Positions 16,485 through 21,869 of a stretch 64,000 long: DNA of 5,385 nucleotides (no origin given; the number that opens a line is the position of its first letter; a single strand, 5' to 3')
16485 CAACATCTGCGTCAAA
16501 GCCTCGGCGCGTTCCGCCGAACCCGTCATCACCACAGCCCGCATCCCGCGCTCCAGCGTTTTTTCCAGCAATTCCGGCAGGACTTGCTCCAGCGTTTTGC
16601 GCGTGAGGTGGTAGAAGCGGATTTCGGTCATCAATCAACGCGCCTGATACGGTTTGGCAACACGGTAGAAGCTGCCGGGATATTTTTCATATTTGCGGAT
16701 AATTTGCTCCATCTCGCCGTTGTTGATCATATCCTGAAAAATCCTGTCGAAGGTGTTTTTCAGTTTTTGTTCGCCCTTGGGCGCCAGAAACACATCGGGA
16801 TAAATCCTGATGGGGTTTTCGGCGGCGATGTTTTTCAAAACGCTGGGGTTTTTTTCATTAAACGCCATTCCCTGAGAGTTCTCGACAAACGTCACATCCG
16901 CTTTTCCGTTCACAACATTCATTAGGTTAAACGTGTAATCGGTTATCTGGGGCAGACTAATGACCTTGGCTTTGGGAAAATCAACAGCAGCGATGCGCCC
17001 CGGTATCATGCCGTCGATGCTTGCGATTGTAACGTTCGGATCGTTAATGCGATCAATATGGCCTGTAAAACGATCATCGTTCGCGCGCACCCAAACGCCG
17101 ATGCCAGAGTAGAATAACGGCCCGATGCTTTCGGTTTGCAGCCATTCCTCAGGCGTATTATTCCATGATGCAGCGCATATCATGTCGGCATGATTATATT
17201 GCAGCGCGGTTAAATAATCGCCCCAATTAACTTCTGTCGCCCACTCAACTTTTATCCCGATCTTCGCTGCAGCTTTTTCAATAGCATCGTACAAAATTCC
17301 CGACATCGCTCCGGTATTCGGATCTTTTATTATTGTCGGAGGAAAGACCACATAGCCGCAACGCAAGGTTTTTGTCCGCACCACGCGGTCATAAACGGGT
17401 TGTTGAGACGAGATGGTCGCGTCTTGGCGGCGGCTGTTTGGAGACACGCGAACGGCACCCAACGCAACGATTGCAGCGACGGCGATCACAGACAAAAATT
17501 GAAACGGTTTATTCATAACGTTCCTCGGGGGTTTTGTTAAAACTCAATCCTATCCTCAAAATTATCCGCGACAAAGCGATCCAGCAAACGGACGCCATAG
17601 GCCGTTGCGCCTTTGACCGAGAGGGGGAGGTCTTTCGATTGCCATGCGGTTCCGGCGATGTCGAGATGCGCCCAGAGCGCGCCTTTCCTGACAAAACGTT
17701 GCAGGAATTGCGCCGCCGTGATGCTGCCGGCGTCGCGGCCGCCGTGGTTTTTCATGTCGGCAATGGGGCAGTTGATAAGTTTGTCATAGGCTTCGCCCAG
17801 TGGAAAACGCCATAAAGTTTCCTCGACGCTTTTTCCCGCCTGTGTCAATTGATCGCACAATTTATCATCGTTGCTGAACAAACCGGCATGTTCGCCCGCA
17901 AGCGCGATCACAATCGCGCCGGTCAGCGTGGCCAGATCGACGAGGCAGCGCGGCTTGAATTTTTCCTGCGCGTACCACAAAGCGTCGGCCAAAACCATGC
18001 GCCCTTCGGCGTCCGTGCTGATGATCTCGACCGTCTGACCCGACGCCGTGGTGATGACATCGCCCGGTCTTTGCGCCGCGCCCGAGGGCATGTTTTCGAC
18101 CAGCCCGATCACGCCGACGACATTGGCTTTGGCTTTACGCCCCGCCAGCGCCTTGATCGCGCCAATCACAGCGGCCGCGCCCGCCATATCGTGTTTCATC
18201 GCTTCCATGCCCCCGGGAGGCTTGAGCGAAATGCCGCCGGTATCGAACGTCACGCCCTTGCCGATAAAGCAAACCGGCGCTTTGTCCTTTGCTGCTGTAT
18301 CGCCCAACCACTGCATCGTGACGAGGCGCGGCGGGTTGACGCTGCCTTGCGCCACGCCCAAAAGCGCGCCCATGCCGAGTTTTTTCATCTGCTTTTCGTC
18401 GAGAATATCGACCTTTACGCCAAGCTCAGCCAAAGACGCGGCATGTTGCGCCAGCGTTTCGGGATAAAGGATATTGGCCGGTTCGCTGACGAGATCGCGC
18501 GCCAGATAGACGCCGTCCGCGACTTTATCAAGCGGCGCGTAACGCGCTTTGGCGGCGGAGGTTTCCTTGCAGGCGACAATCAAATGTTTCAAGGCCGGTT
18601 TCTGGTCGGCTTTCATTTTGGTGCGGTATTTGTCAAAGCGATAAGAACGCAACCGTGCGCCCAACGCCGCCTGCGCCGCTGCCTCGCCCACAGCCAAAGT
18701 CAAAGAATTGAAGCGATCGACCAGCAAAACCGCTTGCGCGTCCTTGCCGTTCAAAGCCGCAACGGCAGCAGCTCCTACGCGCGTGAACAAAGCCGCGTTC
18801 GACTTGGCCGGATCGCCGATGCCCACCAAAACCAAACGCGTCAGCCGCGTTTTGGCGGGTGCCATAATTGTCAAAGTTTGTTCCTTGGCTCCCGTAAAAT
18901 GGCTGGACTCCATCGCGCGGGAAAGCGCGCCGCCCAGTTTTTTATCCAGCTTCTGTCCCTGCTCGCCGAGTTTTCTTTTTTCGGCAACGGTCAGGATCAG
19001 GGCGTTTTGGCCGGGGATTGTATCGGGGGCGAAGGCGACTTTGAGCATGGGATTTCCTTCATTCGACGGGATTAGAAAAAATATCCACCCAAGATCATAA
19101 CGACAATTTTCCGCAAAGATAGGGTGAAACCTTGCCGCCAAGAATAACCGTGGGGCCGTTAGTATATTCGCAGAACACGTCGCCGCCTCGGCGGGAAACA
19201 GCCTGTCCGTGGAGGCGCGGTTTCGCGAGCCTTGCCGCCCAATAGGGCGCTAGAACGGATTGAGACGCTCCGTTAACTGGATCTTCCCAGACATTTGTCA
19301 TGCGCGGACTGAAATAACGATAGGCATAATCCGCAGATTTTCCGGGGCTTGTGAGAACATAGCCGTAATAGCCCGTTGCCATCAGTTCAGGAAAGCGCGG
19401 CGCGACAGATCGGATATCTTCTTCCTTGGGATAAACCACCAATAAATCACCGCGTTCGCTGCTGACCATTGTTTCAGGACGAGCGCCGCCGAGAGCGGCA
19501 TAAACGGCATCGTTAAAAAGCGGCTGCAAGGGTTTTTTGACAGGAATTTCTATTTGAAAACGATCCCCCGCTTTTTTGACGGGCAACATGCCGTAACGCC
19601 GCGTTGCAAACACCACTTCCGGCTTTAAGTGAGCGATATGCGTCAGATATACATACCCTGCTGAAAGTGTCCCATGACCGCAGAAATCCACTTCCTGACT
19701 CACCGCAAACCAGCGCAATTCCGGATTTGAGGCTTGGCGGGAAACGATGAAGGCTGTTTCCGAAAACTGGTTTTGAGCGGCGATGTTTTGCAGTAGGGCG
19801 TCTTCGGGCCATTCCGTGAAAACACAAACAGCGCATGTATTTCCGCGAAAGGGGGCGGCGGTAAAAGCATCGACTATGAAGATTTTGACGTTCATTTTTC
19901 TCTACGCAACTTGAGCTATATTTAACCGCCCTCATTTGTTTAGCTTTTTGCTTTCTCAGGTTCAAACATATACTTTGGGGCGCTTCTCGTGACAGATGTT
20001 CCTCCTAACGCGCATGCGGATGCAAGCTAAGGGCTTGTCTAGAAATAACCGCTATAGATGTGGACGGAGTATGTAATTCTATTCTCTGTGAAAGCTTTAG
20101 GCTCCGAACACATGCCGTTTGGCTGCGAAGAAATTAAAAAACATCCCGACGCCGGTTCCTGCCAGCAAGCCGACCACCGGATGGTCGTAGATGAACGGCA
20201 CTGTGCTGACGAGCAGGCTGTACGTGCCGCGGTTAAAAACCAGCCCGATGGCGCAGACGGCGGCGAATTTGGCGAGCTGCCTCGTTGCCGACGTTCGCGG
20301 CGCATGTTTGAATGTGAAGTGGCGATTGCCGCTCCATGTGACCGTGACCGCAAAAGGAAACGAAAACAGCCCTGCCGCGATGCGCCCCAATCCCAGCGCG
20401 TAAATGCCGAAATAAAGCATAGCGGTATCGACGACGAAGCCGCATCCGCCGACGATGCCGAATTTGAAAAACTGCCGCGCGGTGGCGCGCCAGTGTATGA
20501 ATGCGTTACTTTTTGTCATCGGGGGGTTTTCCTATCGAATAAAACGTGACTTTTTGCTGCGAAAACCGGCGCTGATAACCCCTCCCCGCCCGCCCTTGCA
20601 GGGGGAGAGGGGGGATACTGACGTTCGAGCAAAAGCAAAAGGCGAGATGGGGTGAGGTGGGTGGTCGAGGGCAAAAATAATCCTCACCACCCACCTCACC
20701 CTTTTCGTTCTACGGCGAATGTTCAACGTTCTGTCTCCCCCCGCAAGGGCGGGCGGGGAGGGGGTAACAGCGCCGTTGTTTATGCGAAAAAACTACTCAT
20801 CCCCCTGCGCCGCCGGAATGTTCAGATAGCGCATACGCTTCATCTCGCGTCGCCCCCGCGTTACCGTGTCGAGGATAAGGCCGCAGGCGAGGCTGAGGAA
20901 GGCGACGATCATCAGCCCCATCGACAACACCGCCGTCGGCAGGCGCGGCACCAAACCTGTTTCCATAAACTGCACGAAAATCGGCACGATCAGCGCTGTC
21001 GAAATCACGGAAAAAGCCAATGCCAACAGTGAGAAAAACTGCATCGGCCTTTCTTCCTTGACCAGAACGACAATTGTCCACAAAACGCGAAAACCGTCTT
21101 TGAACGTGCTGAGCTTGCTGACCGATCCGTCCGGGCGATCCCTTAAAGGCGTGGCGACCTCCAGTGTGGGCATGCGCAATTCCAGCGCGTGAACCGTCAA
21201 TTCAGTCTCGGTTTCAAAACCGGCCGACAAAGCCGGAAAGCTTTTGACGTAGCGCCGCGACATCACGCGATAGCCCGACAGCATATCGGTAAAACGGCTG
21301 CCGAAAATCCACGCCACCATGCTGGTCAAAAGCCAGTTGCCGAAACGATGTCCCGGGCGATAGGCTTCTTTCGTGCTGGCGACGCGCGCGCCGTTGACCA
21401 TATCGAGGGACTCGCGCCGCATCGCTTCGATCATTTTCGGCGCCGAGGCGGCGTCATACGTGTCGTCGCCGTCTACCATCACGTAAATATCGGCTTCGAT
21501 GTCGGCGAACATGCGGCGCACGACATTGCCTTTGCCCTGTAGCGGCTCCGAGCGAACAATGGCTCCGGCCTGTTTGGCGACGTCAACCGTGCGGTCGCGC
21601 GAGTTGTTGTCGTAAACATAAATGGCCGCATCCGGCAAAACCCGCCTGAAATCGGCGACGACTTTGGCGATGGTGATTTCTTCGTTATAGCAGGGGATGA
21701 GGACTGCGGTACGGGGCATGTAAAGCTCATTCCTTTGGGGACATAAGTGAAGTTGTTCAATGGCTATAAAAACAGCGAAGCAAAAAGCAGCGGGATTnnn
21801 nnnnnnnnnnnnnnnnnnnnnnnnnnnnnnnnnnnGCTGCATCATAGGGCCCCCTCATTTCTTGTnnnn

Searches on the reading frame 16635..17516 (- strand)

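Call 62: search_protein_families(library=pfam, proteins=[window:16635-17516:-], max_evalue=0.00001)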
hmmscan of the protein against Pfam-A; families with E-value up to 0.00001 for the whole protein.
window:16635-17516:- (293 aa): 1 family
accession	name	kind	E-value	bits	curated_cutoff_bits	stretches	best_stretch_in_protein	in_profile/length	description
PF00497.25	SBP_bac_3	-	3.9e-17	62.7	26.4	1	58-276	9-129/132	Bacterial extracellular solute-binding proteins, family 3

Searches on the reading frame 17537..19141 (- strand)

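Call 62: search_protein_families(library=pfam, proteins=[window:17537-19141:-], max_evalue=0.00001)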
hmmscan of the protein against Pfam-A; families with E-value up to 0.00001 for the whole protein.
window:17537-19141:- (534 aa): 2 families
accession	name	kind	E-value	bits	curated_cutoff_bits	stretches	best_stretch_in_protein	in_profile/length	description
PF00883.26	Peptidase_M17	-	9.6e-124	413.1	25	1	213-520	2-309/310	Cytosol aminopeptidase family, catalytic domain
PF02789.23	Peptidase_M17_N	-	1.1e-26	93.7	23.4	1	49-175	1-128/129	Cytosol aminopeptidase family, N-terminal domain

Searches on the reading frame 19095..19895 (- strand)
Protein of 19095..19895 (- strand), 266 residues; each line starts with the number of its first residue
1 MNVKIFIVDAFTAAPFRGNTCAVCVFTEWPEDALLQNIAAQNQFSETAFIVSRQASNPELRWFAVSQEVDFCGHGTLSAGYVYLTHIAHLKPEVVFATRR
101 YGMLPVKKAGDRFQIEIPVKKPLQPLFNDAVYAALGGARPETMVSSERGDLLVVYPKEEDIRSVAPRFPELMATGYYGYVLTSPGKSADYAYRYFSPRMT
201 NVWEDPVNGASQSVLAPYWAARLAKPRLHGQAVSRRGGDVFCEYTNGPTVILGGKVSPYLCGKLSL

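Call 62: search_protein_families(library=pfam, proteins=[window:19095-19895:-], max_evalue=0.00001)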
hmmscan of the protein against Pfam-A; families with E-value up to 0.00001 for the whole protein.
window:19095-19895:- (266 aa): 1 family
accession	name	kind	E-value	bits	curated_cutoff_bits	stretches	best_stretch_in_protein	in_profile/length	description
PF02567.21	PhzC-PhzF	-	3e-38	132.4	27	1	8-230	1-239/281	Phenazine biosynthesis-like protein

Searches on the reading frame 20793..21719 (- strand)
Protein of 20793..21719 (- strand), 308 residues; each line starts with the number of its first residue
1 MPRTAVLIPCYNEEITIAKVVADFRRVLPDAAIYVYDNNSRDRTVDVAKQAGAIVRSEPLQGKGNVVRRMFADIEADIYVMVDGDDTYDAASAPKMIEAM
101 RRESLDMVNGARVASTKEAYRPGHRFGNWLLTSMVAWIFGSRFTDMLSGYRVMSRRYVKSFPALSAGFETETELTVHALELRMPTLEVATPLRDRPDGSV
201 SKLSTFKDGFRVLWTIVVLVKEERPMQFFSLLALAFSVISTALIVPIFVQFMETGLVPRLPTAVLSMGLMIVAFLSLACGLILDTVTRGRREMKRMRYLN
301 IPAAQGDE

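Call 62: search_protein_families(library=pfam, proteins=[window:20793-21719:-], max_evalue=0.00001)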
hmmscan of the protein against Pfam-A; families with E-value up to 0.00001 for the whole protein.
window:20793-21719:- (308 aa): 2 families
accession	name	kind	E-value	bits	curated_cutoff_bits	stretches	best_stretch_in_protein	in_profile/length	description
PF00535.33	Glycos_transf_2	-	5.1e-16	59.5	23.3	1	6-125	2-128/168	Glycosyl transferase family 2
PF13641.12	Glyco_tranf_2_3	-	2.2e-08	34.8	27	1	2-120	1-131/230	Glycosyltransferase like family 2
